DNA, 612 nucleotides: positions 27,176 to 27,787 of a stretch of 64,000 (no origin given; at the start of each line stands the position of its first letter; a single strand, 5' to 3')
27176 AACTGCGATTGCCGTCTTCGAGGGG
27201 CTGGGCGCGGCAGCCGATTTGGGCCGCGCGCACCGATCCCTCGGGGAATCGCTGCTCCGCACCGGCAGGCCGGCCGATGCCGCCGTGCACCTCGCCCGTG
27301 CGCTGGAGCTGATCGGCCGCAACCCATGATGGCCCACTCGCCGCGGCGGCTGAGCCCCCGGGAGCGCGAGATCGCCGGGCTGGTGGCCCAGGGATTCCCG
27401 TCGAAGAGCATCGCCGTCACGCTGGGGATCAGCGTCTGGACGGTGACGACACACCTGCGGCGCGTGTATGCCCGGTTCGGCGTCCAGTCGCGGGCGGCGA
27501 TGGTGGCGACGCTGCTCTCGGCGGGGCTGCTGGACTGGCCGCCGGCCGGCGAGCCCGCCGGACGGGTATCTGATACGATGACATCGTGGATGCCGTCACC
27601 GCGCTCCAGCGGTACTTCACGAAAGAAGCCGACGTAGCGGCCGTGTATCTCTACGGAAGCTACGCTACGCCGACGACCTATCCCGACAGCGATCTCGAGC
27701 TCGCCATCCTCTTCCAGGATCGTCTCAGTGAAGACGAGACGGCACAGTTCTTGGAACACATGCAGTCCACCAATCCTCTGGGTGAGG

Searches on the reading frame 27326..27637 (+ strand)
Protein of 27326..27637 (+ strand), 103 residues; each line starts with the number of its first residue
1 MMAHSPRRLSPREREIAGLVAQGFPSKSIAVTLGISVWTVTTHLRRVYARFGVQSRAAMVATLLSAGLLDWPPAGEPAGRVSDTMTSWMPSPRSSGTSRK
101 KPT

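Call 10: search_protein_families(library=pfam, proteins=[window:27326-27637:+], max_evalue=0.01)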
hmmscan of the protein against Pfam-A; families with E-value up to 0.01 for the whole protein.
window:27326-27637:+ (103 aa): 3 families
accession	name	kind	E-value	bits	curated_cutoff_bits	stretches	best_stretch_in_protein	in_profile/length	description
PF00196.25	GerE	-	7.5e-15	54.8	23.5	1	9-60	3-54/57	Bacterial regulatory proteins, luxR family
PF08281.18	Sigma70_r4_2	-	4.4e-05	23.5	25.7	1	8-49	10-52/54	Sigma-70, region 4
PF13936.12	HTH_38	-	6.5e-05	23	27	1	6-46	2-43/44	Helix-turn-helix domain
